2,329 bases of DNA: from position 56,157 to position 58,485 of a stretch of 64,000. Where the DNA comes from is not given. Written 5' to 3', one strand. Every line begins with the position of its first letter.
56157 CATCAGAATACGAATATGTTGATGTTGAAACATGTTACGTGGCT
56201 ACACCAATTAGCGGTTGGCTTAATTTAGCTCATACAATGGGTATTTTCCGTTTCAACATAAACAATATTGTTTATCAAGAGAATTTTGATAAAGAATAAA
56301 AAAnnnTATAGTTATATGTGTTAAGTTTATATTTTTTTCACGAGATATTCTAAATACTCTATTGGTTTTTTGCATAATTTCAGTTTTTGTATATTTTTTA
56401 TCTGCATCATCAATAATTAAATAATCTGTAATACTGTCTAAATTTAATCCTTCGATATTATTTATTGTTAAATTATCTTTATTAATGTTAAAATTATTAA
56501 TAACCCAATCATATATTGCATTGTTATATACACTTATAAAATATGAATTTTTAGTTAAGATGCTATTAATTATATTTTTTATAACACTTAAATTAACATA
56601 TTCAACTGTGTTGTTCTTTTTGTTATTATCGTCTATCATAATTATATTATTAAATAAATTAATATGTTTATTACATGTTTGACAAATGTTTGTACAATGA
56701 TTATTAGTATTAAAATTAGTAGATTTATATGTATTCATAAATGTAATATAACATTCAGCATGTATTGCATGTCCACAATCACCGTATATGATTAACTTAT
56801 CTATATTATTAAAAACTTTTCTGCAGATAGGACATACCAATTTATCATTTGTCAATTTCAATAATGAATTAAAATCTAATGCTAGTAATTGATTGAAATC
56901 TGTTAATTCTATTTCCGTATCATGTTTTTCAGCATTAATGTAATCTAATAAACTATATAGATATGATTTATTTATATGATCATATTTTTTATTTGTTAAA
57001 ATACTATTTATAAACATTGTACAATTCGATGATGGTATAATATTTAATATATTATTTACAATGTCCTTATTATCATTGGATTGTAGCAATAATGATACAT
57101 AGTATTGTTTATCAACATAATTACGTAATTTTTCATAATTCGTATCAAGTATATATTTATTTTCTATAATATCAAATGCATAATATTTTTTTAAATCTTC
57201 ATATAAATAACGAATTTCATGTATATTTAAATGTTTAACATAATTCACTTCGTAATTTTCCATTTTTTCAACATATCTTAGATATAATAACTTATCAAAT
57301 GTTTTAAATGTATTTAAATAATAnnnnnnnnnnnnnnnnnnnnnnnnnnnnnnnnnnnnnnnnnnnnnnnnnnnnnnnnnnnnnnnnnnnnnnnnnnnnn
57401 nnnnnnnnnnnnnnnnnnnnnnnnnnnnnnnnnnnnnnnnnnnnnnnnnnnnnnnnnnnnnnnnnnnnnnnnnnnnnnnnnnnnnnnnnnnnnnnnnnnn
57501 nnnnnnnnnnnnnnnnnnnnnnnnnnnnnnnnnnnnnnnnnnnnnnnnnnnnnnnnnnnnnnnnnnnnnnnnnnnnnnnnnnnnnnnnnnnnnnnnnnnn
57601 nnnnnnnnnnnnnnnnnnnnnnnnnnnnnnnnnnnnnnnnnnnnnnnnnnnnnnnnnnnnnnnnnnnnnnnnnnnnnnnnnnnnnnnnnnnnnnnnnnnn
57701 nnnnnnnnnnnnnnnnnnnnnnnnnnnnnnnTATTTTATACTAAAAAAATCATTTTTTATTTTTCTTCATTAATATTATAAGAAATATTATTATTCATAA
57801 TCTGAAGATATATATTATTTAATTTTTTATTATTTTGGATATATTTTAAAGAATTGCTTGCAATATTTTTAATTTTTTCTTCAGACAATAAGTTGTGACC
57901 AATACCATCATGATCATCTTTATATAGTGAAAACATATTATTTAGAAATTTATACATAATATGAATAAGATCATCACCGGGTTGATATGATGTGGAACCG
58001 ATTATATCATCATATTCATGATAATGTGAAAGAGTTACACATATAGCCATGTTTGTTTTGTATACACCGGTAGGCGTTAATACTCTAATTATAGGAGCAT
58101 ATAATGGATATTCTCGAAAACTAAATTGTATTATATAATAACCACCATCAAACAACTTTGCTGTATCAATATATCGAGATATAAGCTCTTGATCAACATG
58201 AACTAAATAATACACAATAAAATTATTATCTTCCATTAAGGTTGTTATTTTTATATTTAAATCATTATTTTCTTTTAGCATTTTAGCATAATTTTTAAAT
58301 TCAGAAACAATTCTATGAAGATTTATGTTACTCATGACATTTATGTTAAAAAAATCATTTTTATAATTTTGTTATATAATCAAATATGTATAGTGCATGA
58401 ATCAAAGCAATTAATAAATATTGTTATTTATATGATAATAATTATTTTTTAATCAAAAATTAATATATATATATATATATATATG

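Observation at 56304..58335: Adjacent, co-oriented E2 (UBE2J-like) and RING-inserted helicase: candidate self-contained ubiquitylation module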

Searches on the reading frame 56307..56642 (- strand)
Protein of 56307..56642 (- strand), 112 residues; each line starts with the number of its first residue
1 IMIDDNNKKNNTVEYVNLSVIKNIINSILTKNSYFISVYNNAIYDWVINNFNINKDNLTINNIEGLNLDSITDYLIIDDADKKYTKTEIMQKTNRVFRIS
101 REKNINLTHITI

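Call 23: search_protein_families(library=pfam, proteins=[window:56307-56642:-], max_evalue=10)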
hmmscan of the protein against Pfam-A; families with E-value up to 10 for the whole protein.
seq(112 aa): 1 family
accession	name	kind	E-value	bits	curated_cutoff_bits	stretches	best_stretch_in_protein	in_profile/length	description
PF05075.19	DUF684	-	0.0086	15.5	25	1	3-69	177-238/338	Protein of unknown function (DUF684)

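Call 24: search_solved_structures(query=window:56307-56642:-, max_evalue=10, show_alignments=3)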
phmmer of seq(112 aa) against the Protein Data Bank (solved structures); distinct sequences matched with E-value up to 10: 1.
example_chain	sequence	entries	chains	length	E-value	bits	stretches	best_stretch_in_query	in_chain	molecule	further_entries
2qgx_A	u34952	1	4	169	0.2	15.1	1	31-78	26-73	Ubiquitin-conjugating enzyme E2 Q1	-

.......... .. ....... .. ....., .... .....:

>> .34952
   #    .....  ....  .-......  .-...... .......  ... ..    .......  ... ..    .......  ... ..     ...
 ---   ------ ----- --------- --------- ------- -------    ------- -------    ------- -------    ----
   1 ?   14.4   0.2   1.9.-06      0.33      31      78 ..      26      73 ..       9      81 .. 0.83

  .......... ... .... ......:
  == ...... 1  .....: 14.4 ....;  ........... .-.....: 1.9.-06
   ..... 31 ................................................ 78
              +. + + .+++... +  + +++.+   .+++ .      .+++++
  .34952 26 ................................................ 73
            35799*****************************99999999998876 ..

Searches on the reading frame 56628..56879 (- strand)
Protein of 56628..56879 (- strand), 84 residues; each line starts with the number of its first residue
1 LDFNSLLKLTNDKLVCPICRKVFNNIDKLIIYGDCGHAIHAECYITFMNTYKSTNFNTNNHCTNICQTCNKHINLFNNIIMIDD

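Call 23: search_protein_families(library=pfam, proteins=[window:56628-56879:-], max_evalue=10)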
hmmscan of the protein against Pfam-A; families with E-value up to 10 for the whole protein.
seq(84 aa): 25 families
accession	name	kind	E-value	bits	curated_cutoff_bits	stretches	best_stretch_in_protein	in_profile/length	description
PF13445.12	zf-RING_UBOX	-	1.1e-05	25.8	25.2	1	16-53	1-29/39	RING-type zinc-finger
PF13639.12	zf-RING_2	-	0.00014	22.5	27.3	1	16-67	3-41/44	Ring finger domain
PF14446.12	Prok-RING_1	-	0.00029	21.2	29.1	1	13-46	4-37/54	Prokaryotic RING finger family 1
PF24921.1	RING_XB3-XBAT31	-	0.00036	21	50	2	30-73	12-55/57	E3 ubiquitin-protein ligase XB3/XBAT31 RING finger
PF12861.13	zf-ANAPC11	-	0.00045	20.7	25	1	16-55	15-52/65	Anaphase-promoting complex subunit 11 RING-H2 finger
PF13923.12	zf-C3HC4_2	-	0.0016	18.6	27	1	16-50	2-33/40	Zinc finger, C3HC4 type (RING finger)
PF00628.35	PHD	-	0.0029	18.1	24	1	16-69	1-47/47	PHD-finger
PF14634.12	zf-RING_5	-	0.0041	17.5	27.9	1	16-71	2-43/43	zinc-RING finger domain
PF23011.2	PHD-1st_NSD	-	0.0087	16.6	27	1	14-43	6-32/49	Histone-lysine N-methyltransferase NSD-like, PHD zinc finger 1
PF12171.14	zf-C2H2_jaz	-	0.0093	16.6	22.6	1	14-25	2-13/27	Zinc-finger double-stranded RNA-binding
PF00097.31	zf-C3HC4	-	0.0098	16.2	21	1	16-69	1-40/40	Zinc finger, C3HC4 type (RING finger)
PF14570.12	zf-RING_4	-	0.013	15.7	27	2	16-57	1-35/48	RING/Ubox like zinc-binding domain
PF04641.18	Rtf2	-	0.015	15.1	27.4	1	11-78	108-161/258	Rtf2 RING-finger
PF13912.12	zf-C2H2_6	-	0.018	15.5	25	1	15-29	3-17/27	C2H2-type zinc finger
PF22034.2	B129_C2H2-zf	-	0.027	15.1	27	1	16-27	1-12/22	Uncharacterized protein B-129, C2H2 zinc finger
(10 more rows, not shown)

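Call 77: search_solved_structures(query=window:56628-56879:-, max_evalue=1, show_alignments=4)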
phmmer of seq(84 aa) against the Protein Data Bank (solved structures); distinct sequences matched with E-value up to 1: 27.
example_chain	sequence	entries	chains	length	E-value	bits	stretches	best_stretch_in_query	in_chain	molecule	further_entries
4ap4_A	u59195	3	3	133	0.0016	21.7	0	13-73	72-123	E3 UBIQUITIN LIGASE RNF4 | E3 UBIQUITIN-PROTEIN LIGASE RNF4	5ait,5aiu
1iym_A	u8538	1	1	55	0.022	18.1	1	11-52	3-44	EL5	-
3ng2_A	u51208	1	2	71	0.063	16.7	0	14-74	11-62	RING finger protein 4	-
2xeu_A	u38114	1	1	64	0.07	16.5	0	15-74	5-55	RING FINGER PROTEIN 4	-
2ea6_A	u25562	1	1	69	0.071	16.5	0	14-73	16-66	RING finger protein 4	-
4ppe_A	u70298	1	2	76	0.083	16.3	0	14-73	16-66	E3 ubiquitin-protein ligase RNF4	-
2ecw_A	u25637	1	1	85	0.11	15.9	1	4-70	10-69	Tripartite motif-containing protein 30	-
4txa_A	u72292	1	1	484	0.16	15.4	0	12-44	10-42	Roquin-1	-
2wbt_A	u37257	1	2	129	0.19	15.1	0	7-30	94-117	B-129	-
5zbu_A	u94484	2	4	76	0.19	15.1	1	12-53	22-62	E3 ubiquitin-protein ligase RNF13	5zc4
2ect_A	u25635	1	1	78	0.21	15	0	13-51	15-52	RING finger protein 126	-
2ku3_A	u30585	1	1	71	0.21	15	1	8-44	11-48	Bromodomain-containing protein 1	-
2l43_A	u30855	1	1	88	0.25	14.8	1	8-44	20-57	Histone H3.3,LINKER,Bromodomain-containing protein 1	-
2ep4_A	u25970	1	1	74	0.27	14.6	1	10-52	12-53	RING finger protein 24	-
1f62_A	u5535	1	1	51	0.3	14.5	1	16-44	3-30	TRANSCRIPTION FACTOR WSTF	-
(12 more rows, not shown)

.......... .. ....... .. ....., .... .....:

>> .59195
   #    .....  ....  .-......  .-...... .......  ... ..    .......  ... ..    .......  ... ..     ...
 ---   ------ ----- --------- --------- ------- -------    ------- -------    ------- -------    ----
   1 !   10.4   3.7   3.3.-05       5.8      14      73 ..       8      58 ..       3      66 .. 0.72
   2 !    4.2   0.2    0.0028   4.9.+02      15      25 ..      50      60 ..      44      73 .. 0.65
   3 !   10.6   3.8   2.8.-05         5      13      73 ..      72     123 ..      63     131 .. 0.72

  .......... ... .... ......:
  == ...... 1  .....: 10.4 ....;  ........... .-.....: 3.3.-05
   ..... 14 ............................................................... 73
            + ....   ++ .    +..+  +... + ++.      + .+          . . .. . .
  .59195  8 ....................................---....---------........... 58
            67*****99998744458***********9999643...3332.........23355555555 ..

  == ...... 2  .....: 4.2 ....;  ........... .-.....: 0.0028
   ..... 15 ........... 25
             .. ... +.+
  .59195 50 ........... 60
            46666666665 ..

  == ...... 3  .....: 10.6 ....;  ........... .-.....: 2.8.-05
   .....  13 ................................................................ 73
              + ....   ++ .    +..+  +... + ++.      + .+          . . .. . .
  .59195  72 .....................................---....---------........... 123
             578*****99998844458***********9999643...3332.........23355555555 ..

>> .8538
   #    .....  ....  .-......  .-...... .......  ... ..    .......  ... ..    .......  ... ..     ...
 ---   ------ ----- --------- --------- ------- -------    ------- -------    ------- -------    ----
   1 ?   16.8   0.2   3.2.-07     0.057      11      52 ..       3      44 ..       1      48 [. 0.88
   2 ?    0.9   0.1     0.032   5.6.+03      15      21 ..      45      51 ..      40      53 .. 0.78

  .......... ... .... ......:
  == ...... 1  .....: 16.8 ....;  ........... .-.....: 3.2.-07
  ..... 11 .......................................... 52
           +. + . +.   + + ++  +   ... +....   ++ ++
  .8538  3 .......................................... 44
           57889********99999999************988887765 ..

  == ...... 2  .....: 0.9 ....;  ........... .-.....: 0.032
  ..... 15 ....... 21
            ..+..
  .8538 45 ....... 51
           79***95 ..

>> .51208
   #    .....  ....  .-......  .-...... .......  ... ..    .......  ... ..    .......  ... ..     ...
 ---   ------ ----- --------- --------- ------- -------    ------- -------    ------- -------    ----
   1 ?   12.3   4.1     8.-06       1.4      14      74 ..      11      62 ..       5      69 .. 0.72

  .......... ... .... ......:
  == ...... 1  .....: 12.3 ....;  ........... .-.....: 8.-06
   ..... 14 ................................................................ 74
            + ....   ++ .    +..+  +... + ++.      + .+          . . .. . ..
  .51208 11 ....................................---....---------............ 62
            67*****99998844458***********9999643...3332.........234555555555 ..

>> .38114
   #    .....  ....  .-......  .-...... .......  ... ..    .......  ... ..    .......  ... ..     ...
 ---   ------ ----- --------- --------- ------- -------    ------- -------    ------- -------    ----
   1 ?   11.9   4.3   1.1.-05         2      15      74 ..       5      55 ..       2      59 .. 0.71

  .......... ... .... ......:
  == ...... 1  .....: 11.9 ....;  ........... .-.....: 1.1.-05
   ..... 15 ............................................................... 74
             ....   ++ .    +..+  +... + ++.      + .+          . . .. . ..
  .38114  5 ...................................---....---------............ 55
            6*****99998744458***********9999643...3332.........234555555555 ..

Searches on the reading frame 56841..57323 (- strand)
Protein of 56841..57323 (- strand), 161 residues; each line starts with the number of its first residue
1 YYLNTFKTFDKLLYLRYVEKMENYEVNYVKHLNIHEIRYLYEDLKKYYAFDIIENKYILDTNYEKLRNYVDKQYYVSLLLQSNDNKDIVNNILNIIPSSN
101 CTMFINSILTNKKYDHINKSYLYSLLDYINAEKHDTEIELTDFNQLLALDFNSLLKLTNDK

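Call 23: search_protein_families(library=pfam, proteins=[window:56841-57323:-], max_evalue=10)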
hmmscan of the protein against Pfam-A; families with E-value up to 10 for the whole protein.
seq(161 aa): 1 family
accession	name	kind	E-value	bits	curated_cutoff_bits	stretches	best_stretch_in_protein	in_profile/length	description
PF12040.14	DUF3526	-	0.16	13.1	25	1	14-69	102-141/144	Domain of unknown function (DUF3526)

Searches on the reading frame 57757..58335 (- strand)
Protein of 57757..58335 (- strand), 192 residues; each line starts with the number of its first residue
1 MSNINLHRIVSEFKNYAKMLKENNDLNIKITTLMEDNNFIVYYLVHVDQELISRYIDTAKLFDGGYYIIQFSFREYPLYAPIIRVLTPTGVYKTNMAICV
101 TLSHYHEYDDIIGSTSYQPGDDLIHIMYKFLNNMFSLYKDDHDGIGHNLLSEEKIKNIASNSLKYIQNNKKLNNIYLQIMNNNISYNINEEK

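Call 3: search_protein_families(library=pfam, proteins=[window:57757-58335:-], max_evalue=1)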
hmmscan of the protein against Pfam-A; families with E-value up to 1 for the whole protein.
window:57757-58335:- (192 aa): 0 families

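Call 4: search_solved_structures(query=window:57757-58335:-, max_evalue=1, show_alignments=2)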
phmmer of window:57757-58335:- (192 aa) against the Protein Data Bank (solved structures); distinct sequences matched with E-value up to 1: 6.
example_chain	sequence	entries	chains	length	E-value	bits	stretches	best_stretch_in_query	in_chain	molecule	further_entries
9en5_A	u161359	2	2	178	3.7e-08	36.6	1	61-184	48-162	Ubiquitin-conjugating enzyme E2 6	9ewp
9eyh_A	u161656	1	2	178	1.8e-06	31.1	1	61-184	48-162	Ubiquitin-conjugating enzyme E2 6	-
2f4w_A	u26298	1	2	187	0.00016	24.8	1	62-107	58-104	ubiquitin-conjugating enzyme E2, J2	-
9rud_D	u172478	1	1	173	0.0065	19.6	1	62-107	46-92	Ubiquitin-conjugating enzyme E2 J2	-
3bwh_A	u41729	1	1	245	0.29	14.2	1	24-83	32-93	cucurmosin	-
2iv0_A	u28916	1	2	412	0.79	12.8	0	64-172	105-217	ISOCITRATE DEHYDROGENASE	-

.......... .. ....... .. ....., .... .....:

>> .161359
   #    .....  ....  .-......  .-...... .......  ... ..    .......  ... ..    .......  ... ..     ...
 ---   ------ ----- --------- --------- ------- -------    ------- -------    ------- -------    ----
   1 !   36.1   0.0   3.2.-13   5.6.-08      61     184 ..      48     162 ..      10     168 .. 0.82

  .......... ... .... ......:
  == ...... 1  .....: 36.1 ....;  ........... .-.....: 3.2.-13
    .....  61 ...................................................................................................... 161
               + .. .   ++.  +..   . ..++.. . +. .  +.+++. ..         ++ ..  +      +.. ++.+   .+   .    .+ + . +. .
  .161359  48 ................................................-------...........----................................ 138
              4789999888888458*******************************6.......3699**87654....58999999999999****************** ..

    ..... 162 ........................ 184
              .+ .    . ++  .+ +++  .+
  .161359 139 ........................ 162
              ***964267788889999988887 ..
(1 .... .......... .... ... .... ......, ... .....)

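Call 7: find_homologous_proteins(query=window:57757-58335:-)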
Query window:57757-58335:- (192 aa): 1 proteins with E <= 0.001 among 62 candidates.
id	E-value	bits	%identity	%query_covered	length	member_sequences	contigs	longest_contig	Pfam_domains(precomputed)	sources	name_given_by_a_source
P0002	3.4e-120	417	100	100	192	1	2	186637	-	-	-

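Call 12: search_protein_families(library=ncbifam, proteins=[window:57757-58335:-], max_evalue=1)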
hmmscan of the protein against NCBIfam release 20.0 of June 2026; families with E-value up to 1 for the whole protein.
window:57757-58335:- (192 aa): 0 families

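Call 25: predict_structure(protein=window:57757-58335:-)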
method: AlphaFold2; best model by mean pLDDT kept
length: 192 residues; sequences in the alignment: 1
mean_pLDDT: 41.7   pTM: 0.38
mean pLDDT of the five models: 41.7, 34.8, 33.8, 33.1, 31.4
residues with pLDDT >= 90: 0; 70-90: 0; 50-70: 63; < 50: 129
segments of 3 or more residues with pLDDT < 50: 1-10, 24-116, 137-148, 183-192
pLDDT, mean of each block of 10 residues (from residue 1): 41 53 45 32 33 36 34 33 33 30 34 45 55 50 43 57 54 54 34 26
secondary structure, 60 per line:
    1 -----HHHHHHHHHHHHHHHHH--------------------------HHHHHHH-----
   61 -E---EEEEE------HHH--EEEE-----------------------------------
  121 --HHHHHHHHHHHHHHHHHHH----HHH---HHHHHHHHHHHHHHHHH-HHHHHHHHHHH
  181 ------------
elements in order: H6-22 H49-55 E66-70 E82-85 H123-141 H152-168 H170-180

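Call 30: find_related_loci(query=window:57757-58335:-, collection=viral_contigs, flank=8000)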
Query window:57757-58335:- (192 aa) in viral_contigs; peptide patterns used: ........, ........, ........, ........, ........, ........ (x = any residue, [..] = any of these).
15 stretches matched a pattern, but none encodes a relative of the query by tblastn (E <= 1e-3).
